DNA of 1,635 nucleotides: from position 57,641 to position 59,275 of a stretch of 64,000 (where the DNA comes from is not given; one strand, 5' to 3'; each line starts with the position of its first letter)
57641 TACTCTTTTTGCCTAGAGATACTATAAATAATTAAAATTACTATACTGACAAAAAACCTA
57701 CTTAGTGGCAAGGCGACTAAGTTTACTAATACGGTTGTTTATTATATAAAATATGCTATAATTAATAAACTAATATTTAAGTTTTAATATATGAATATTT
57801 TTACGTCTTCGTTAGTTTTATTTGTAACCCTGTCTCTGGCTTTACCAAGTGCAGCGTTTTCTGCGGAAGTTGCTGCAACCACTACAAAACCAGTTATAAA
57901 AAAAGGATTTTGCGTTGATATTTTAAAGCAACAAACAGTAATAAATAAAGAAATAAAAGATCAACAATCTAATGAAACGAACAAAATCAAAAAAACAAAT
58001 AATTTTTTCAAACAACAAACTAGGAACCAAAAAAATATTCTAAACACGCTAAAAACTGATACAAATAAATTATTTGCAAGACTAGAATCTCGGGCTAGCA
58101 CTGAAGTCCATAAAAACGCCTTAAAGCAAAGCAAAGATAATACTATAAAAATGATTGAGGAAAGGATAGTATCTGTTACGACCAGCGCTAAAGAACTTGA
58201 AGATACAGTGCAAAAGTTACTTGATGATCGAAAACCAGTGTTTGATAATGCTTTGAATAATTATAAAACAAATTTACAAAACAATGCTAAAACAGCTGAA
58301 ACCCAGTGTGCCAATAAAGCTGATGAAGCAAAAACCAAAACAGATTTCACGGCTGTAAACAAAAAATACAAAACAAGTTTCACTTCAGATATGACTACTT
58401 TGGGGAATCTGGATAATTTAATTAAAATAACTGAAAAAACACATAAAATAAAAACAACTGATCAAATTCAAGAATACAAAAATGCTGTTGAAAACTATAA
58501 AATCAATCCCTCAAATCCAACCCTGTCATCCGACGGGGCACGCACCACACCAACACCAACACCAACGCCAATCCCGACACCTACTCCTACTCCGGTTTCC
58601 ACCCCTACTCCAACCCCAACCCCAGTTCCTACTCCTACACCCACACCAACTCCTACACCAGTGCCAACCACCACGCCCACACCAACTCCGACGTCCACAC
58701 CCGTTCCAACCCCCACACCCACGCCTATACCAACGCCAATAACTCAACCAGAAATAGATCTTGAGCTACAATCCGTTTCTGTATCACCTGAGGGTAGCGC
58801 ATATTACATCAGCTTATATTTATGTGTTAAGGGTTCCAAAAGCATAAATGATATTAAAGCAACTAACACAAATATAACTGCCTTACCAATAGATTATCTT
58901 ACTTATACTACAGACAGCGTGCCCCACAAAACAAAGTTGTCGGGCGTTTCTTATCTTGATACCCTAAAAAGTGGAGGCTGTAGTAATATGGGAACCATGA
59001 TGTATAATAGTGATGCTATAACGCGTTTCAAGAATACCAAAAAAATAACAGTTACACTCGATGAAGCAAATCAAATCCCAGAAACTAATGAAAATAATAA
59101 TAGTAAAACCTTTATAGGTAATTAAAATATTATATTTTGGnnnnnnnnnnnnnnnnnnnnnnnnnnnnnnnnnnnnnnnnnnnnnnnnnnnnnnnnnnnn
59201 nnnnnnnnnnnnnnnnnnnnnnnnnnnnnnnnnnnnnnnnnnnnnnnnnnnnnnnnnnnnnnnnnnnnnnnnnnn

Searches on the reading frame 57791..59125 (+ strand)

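Call 100: search_protein_families(library=pfam, proteins=[window:57791-59125:+], max_evalue=0.01)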
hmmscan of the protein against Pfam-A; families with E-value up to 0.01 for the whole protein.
window:57791-59125:+ (444 aa): 1 family
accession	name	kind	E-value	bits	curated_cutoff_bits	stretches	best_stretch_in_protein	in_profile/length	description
PF07705.17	CARDB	-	0.0023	18.5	22.7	1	412-440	73-100/101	CARDB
